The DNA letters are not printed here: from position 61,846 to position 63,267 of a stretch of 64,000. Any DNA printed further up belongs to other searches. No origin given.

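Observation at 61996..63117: NtrC-type sigma54 activator core in an archaeal genome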

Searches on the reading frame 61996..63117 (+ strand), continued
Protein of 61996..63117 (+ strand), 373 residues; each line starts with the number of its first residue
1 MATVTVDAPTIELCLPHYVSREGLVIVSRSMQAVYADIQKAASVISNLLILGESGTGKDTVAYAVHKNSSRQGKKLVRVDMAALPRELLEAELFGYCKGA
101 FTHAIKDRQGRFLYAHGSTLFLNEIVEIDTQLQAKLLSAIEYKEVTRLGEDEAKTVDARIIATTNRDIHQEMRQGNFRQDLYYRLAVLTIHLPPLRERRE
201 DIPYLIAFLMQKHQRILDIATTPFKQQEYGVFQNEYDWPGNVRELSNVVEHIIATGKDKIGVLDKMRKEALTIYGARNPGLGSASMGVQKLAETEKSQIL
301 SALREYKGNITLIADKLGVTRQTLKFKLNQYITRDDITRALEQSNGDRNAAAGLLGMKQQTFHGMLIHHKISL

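Call 45: search_protein_representatives(protein=window:61996-63117:+)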
Query: 373 residues. Proteins with E-value up to 0.001 (for the whole library): 169735; up to 1e-10: 129245; up to 1e-30: 66856. The best 150 are listed.
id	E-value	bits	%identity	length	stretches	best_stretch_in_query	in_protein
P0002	1.0e-116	406.4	62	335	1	5-331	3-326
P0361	1.4e-112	392.8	37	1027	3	24-264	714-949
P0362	1.7e-112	392.5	39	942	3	32-260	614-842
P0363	1.9e-106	372.7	47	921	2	24-327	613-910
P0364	4.4e-98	345.1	43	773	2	25-258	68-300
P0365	1.9e-96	339.7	40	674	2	24-254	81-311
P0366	1.2e-92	327.3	40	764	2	44-252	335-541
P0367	1.7e-92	326.7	45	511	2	46-254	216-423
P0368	2.4e-92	326.3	38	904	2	23-336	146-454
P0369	4.4e-91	322.1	41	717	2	28-252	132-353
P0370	2.6e-90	319.6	39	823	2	18-253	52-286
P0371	8.2e-85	301.5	39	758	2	29-257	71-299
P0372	3.1e-83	296.3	37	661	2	40-258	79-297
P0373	5.3e-83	295.5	38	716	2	17-253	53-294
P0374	3.7e-80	286.2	44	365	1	20-373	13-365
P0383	6.6e-70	252.5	42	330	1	18-331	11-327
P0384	3.6e-68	246.8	45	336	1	32-331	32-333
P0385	4.1e-68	246.6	44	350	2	18-273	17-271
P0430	1.7e-62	228.1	42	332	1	20-329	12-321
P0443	3.3e-62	227.2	46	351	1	20-278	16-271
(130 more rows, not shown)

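Call 47: list_cluster_members(proteins=[P0374, P0383, P0384, P0002, P0385, P0054, P0092])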
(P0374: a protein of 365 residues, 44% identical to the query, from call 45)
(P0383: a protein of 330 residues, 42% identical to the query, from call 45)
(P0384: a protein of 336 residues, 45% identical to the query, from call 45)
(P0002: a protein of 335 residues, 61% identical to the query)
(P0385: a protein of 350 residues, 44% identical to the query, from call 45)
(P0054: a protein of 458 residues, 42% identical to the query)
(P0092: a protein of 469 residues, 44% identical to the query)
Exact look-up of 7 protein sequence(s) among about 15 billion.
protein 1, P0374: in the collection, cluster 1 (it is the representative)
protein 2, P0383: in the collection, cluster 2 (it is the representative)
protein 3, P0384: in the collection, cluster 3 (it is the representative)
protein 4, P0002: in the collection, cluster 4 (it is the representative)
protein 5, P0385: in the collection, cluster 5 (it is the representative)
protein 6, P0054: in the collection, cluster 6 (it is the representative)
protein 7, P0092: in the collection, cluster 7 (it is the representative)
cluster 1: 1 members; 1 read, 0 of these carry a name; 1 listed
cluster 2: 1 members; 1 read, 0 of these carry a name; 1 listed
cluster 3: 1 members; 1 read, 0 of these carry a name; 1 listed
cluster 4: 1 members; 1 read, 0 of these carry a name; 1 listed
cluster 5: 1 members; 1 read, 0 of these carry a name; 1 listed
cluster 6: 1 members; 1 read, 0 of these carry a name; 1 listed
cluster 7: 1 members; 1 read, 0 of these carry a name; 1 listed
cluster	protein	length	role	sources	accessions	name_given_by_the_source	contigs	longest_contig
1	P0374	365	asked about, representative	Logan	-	-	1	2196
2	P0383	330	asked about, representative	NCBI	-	-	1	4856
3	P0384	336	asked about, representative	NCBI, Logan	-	-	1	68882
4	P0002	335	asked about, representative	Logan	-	-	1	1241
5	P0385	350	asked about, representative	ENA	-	-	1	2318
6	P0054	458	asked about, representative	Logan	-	-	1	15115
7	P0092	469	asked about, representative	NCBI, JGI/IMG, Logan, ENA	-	-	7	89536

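Call 52: find_encoding_contigs(protein=P0383, flank=6000, max_places=2)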
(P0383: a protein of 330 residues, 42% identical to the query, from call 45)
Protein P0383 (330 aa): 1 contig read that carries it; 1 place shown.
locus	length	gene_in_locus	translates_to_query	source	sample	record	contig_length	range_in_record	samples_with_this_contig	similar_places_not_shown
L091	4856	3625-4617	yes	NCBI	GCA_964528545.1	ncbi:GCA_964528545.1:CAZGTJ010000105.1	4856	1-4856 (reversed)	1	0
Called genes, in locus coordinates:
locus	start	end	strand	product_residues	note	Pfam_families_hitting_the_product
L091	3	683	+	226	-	?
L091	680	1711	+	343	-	PF00483:NTP_transferase, PF12804:NTP_transf_3, PF00132:Hexapep (faint), PF25084:LbH_EIF2B, PF25087:GMPPB_C (faint), PF24894:Hexapep_GlmU (faint)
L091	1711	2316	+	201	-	PF09335:VTT_dom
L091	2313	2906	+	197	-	PF01569:PAP2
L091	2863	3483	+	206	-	-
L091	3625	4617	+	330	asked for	PF00158:Sigma54_activat, PF14532:Sigma54_activ_2, PF07728:AAA_5, PF25601:AAA_lid_14, PF02954:HTH_8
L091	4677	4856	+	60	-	?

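Call 54: find_encoding_contigs(protein=P0374, flank=6000, max_places=2)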
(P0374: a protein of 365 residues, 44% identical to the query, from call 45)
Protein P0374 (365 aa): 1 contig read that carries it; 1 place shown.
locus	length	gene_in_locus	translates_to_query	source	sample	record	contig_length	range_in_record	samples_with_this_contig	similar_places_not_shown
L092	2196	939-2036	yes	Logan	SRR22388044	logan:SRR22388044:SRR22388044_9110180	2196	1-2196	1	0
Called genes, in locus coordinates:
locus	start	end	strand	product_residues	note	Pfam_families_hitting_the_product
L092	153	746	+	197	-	-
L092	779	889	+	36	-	-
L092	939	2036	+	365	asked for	PF00158:Sigma54_activat, PF14532:Sigma54_activ_2, PF25601:AAA_lid_14, PF02954:HTH_8 (weak)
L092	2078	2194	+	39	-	?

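Call 57: find_encoding_contigs(protein=P0430, flank=6000, max_places=2)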
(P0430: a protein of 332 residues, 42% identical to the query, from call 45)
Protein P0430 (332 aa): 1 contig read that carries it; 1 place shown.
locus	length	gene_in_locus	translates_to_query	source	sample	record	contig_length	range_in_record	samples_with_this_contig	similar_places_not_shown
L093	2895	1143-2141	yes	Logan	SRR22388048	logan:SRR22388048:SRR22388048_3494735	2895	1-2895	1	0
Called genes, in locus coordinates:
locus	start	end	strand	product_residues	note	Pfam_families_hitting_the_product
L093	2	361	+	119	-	?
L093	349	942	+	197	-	-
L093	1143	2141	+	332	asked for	PF00158:Sigma54_activat, PF14532:Sigma54_activ_2, PF00004:AAA (weak), PF07724:AAA_2, PF07728:AAA_5, PF25601:AAA_lid_14, PF02954:HTH_8 (weak)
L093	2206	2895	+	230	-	?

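Call 58: find_encoding_contigs(protein=P0385, flank=6000, max_places=2)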
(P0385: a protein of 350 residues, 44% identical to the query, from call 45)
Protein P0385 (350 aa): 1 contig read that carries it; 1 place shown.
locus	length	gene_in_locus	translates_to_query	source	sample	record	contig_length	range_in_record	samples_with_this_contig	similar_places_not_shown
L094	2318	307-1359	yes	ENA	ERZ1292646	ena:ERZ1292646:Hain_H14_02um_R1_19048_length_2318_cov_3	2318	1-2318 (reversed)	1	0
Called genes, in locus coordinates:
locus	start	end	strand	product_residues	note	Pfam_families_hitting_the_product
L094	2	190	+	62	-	?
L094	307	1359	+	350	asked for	PF00158:Sigma54_activat, PF14532:Sigma54_activ_2, PF07724:AAA_2 (weak), PF00004:AAA (weak), PF07728:AAA_5, PF25601:AAA_lid_14, PF02954:HTH_8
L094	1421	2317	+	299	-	?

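Call 65: search_protein_families(library=padloc, proteins=[window:61996-63117:+], max_evalue=0.001)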
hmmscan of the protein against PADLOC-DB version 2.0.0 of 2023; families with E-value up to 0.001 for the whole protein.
window:61996-63117:+ (373 aa): 3 families
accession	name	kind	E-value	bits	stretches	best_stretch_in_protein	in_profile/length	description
PDLC01995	RtcR_PspF2--CARF_AAA_HTH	-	4e-90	301.3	1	22-331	167-478/481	-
PDLC01994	RtcR_PspF1--CARF_AAA_HTH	-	4.5e-51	172.4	1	26-326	162-463/468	-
PDLC01993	RtcR--CARF_AAA_HTH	-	6.9e-46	154.7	1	30-257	188-423/523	-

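Call 68: predict_structure(alignment_id=A4)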
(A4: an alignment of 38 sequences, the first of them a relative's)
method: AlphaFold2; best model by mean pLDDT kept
length: 373 residues; sequences in the alignment: 38
mean_pLDDT: 92.6   pTM: 0.73
mean pLDDT of the five models: 92.6, 88.9, 88.8, 88.7, 86.7
residues with pLDDT >= 90: 324; 70-90: 30; 50-70: 7; < 50: 12
segments of 3 or more residues with pLDDT < 50: 278-289
pLDDT, mean of each block of 10 residues (from residue 1): 73 92 95 98 98 97 98 98 96 96 91 98 98 98 98 98 98 98 98 97 97 96 94 92 96 93 90 66 44 88 93 95 93 94 95 93 93 87
secondary structure, 60 per line:
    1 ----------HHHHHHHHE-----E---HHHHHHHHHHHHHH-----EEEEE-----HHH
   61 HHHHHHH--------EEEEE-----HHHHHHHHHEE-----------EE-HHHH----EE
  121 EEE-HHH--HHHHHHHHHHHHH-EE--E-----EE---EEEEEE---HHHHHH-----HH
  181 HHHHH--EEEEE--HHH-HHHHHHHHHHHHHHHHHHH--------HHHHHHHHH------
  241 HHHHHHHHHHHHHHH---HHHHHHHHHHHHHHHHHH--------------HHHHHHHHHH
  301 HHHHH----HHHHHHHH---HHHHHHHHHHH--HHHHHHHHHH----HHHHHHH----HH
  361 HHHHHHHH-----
elements in order: H11-18 H29-42 E48-52 H58-67 E76-80 H86-94 H111-114 E119-123 H130-142 E159-164 H168-173 H179-185 E188-192 H199-217 H226-234 H241-255 H259-276 H291-305 H310-317 H321-331 H334-343 H348-354 H359-368

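Call 71: fold_search(model_id=the predicted structure, library=pdb)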
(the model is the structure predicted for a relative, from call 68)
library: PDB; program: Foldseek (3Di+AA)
matches with E <= 10: 1525; with E <= 0.001: 910
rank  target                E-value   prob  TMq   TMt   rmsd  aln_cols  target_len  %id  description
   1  1ny5_A                6.4e-25  1.00  0.60  0.59   2.0       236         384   43  Crystal structure of sigm54 activator (AAA+ ATPase) in the inactive state (released 2003-11-11)
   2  3m0e_A                1.1e-24  1.00  0.57  0.84   2.8       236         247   42  Crystal structure of the ATP-bound state of Walker B mutant of NtrC1 ATPase domain (released 2010-11-03)
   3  1ojl_D                1.8e-24  1.00  0.61  0.76  17.0       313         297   40  Crystal structure of a sigma54-activator suggests the mechanism for the conformational switch necessary for sigma54 bi (released 2005-05-19)
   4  1ojl_E                3.6e-24  1.00  0.58  0.75  18.0       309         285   40  Crystal structure of a sigma54-activator suggests the mechanism for the conformational switch necessary for sigma54 bi (released 2005-05-19)
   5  6jdi                  5.0e-24  1.00  0.60  0.88   1.3       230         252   44  Central domain of FleQ H287N mutant in complex with ATPgS and Mg (released 2019-11-27)
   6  1ny6_C                5.6e-24  1.00  0.61  0.90   2.1       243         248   42  Crystal structure of sigm54 activator (AAA+ ATPase) in the active state (released 2003-11-11)
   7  5exs                  7.7e-24  1.00  0.60  0.88   1.3       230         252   44  AAA+ ATPase FleQ from Pseudomonas aeruginosa bound to ATP-gamma-S (released 2016-01-13)
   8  1ny5_B                1.1e-23  1.00  0.63  0.61   2.2       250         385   42  Crystal structure of sigm54 activator (AAA+ ATPase) in the inactive state (released 2003-11-11)
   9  4lzz_L                1.9e-23  1.00  0.60  0.89   2.1       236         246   43  Nucleotide-induced asymmetry within atpase activator ring drives s54-RNAP interaction and ATP hydrolysis (released 2013-12-04)
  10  6jdl                  2.3e-23  1.00  0.60  0.87   1.3       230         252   44  Central domain of FleQ H287A mutant in complex with ATPgS and Mg (released 2019-11-27)
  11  5exp                  2.7e-23  1.00  0.60  0.88   1.3       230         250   44  AAA+ domain of FleQ from Pseudomonas aeruginosa (released 2016-01-13)
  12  6luf_A                2.7e-23  1.00  0.61  0.91   1.4       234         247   40  Trans-acting mutant Y290A of the central AAA+ domain of the flagellar regulatory protein FlrC (released 2020-03-18)
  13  4qht_A                3.2e-23  1.00  0.59  0.90   1.1       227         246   41  Crystal structure of AAA+/ sigma 54 activator domain of the flagellar regulatory protein FlrC from Vibrio cholerae in  (released 2014-07-16)
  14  5ep3                  3.5e-23  1.00  0.60  0.87   1.8       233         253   43  Quorum-Sensing Signal Integrator LuxO - Catalytic Domain Bound to CV-133 Inhibitor (released 2016-04-20)
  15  4lzz_W                3.9e-23  1.00  0.59  0.86   2.6       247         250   42  Nucleotide-induced asymmetry within atpase activator ring drives s54-RNAP interaction and ATP hydrolysis (released 2013-12-04)
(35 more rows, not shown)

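Call 83: find_encoding_contigs(protein=P0443, flank=5000, max_places=2)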
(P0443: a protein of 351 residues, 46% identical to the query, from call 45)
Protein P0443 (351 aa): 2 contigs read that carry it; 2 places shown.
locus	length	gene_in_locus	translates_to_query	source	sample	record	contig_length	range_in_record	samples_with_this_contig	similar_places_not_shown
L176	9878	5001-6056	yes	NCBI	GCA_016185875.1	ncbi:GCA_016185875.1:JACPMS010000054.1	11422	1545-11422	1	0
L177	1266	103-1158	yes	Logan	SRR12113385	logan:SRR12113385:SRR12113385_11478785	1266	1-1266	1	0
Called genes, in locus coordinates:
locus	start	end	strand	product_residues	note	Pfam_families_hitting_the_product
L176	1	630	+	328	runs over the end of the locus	PF03989:DNA_gyraseA_C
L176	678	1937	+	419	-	PF01909:NTP_transf_2 (weak), PF09249:tRNA_NucTransf2, PF21133:CAA_C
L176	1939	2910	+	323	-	PF00483:NTP_transferase, PF12804:NTP_transf_3, PF25084:LbH_EIF2B (weak), PF25087:GMPPB_C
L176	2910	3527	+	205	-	PF09335:VTT_dom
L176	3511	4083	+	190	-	PF01569:PAP2, PF14378:PAP2_3 (weak)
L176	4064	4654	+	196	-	-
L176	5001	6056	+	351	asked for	PF00158:Sigma54_activat, PF14532:Sigma54_activ_2, PF25601:AAA_lid_14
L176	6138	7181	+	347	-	PF20030:bpMoxR (faint), PF01078:Mg_chelatase, PF20720:nSTAND3 (weak), PF07726:AAA_3, PF07728:AAA_5, PF01078:Mg_chelatase (weak), PF00158:Sigma54_activat (weak), PF17863:AAA_lid_2, +4 more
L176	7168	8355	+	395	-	PF01882:DUF58 (weak), PF00092:VWA, PF13519:VWA_2, PF13768:VWA_3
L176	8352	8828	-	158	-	-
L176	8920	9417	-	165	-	-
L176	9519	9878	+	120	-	PF00149:Metallophos, PF12850:Metallophos_2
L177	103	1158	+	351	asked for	PF00158:Sigma54_activat, PF14532:Sigma54_activ_2, PF25601:AAA_lid_14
